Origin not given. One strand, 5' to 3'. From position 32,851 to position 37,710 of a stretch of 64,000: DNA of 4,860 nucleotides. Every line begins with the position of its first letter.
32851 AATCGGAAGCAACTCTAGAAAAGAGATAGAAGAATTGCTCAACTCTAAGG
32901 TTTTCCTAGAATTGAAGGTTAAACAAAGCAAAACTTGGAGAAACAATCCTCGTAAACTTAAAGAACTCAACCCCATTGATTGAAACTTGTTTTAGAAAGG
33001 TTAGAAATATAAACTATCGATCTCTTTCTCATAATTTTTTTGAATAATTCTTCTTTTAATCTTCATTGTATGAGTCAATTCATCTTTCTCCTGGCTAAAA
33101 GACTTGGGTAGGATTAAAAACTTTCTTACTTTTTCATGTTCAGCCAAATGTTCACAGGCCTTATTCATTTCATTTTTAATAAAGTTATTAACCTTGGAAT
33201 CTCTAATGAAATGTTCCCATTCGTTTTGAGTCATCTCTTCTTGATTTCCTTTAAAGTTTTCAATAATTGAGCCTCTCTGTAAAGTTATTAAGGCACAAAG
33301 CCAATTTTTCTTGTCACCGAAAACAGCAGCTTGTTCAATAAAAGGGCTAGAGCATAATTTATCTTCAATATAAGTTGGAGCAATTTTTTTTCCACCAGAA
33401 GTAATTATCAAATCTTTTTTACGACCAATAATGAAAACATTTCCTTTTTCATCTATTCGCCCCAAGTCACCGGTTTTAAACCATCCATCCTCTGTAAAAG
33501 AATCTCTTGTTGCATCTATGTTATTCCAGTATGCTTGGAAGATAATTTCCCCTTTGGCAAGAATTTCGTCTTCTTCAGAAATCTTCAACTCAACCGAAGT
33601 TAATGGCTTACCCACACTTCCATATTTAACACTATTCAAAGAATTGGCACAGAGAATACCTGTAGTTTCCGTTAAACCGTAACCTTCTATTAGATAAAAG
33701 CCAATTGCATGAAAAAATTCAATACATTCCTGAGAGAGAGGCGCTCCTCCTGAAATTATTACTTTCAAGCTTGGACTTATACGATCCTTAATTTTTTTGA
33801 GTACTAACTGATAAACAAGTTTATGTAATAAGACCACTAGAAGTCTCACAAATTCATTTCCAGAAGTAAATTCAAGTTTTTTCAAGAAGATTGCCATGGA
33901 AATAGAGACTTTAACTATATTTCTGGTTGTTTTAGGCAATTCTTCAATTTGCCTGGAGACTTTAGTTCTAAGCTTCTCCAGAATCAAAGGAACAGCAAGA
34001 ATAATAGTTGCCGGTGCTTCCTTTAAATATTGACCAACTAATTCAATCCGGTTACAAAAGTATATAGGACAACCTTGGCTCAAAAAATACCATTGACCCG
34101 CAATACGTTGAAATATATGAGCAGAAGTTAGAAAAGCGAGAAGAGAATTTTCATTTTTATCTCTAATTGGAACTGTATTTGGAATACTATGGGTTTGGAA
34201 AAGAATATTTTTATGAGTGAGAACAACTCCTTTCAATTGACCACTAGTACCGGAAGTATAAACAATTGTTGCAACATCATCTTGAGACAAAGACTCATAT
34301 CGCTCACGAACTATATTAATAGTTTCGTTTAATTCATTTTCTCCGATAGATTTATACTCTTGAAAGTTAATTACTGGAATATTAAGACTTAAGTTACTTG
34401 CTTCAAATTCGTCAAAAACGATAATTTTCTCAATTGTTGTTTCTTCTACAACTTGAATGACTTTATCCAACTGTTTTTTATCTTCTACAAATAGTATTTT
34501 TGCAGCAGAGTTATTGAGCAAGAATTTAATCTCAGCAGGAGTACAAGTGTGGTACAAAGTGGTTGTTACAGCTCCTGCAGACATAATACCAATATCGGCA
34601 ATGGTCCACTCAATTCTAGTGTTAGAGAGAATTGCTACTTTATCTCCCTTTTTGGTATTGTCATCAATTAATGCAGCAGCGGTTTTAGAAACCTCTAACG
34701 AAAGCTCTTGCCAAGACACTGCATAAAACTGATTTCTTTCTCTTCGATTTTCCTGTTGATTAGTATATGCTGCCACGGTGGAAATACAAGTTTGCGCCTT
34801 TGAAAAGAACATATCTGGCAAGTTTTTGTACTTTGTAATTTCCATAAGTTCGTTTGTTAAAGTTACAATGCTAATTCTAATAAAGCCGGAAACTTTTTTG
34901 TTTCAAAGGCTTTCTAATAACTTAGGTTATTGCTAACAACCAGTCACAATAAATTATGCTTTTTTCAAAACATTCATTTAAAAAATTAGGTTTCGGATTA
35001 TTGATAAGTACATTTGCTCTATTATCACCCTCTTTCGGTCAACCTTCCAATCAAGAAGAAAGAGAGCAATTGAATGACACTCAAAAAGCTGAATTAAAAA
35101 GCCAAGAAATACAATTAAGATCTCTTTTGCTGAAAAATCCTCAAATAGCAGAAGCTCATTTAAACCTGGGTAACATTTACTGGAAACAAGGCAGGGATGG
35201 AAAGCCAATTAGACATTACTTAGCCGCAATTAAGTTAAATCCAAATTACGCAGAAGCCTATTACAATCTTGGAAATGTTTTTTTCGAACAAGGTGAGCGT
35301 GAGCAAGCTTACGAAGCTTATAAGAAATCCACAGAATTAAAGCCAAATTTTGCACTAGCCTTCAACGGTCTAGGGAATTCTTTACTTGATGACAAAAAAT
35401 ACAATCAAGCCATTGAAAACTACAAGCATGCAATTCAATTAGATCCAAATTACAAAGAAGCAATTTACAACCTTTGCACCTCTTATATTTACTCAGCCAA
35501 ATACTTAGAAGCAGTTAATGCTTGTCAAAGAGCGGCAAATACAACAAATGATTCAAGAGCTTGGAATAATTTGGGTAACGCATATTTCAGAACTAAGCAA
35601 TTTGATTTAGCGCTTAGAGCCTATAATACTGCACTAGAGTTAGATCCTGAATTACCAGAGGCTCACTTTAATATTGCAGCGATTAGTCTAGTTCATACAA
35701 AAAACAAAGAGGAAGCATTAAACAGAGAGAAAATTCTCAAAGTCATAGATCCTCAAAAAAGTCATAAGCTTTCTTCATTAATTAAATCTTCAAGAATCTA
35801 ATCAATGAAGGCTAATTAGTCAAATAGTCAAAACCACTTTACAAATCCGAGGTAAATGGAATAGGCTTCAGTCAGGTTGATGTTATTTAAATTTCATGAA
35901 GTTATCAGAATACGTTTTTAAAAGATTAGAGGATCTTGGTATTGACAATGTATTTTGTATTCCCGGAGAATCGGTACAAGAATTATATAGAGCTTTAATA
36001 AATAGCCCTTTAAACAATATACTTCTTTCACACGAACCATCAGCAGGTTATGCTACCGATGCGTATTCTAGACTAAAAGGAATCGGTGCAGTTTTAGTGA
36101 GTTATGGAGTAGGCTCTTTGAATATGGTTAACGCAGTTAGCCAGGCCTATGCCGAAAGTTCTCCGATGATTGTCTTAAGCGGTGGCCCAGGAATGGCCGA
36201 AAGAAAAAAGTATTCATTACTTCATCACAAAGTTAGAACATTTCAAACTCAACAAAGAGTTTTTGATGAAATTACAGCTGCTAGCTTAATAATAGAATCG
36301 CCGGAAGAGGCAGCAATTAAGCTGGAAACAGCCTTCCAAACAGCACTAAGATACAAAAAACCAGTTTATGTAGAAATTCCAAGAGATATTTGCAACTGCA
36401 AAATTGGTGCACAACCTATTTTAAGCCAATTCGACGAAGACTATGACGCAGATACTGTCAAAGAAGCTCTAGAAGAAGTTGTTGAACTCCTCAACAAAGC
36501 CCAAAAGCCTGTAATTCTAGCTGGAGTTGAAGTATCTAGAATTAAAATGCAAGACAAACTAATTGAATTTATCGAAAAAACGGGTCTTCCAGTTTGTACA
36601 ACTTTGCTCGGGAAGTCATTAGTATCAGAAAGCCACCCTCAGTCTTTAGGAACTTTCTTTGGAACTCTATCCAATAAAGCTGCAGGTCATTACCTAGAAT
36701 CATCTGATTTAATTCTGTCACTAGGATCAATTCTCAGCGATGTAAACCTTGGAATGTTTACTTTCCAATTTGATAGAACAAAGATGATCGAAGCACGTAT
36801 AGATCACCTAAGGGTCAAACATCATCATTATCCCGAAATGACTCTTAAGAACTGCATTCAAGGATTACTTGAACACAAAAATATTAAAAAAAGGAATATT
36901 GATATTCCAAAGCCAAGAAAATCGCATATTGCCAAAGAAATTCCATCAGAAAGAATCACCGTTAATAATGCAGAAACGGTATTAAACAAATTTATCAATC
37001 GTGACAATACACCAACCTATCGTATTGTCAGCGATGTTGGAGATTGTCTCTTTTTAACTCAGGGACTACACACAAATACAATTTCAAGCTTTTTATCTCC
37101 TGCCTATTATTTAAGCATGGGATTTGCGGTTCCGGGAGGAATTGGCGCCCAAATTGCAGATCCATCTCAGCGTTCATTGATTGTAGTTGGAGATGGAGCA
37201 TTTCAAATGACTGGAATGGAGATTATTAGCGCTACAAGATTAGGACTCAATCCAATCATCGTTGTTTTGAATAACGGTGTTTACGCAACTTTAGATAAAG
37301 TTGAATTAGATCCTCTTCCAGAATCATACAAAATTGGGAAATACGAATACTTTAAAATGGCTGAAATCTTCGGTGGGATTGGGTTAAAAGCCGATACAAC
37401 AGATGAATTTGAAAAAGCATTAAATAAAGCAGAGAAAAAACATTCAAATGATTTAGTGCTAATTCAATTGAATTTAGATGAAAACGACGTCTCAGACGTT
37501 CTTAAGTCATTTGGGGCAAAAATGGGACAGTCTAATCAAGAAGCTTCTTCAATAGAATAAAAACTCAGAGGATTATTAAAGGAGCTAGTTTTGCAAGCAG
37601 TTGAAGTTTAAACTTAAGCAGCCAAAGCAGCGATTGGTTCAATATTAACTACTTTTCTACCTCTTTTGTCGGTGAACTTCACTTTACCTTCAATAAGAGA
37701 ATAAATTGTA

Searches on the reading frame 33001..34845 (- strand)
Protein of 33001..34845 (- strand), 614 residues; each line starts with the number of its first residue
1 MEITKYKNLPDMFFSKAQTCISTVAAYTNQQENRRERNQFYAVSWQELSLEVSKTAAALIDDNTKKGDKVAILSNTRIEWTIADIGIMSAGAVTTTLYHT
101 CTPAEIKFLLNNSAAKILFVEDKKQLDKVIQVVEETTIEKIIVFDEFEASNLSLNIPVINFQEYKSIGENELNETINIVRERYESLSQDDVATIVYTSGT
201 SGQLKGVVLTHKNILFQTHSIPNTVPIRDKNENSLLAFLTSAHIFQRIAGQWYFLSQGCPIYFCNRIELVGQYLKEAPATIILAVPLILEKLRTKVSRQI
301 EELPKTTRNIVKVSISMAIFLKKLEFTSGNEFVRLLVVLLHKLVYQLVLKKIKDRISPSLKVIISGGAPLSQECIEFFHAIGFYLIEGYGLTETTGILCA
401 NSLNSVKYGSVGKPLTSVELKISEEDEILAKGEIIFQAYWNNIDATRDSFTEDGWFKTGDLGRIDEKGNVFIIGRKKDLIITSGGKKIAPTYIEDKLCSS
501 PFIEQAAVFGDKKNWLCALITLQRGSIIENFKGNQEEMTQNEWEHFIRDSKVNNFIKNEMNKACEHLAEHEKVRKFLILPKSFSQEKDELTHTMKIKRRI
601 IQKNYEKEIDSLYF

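Call 16: search_protein_families(library=pfam, max_evalue=0.00001, proteins=[window:33001-34845:-])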
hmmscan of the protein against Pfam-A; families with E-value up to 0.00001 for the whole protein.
window:33001-34845:- (614 aa): 2 families
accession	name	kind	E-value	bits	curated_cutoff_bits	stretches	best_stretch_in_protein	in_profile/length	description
PF00501.34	AMP-binding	-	8.9e-66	222.7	29.9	1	39-437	18-381/384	AMP-binding enzyme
PF23562.2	AMP-binding_C_3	-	3.4e-13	50.5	20.8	1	478-613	2-120/124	AMP-binding enzyme C-terminal domain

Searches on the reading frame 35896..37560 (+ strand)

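Call 16: search_protein_families(library=pfam, max_evalue=0.00001, proteins=[window:35896-37560:+])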
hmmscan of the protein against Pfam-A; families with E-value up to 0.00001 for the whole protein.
window:35896-37560:+ (554 aa): 3 families
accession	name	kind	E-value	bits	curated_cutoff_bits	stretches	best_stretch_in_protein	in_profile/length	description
PF00205.28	TPP_enzyme_M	-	1.7e-29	102.7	30.4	1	192-325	1-134/137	Thiamine pyrophosphate enzyme, central domain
PF02776.23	TPP_enzyme_N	-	1.8e-28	99.1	26.8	1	1-106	1-108/119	Thiamine pyrophosphate enzyme, N-terminal TPP binding domain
PF02775.26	TPP_enzyme_C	-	6.5e-25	88.1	21.9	1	380-516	1-142/151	Thiamine pyrophosphate enzyme, C-terminal TPP binding domain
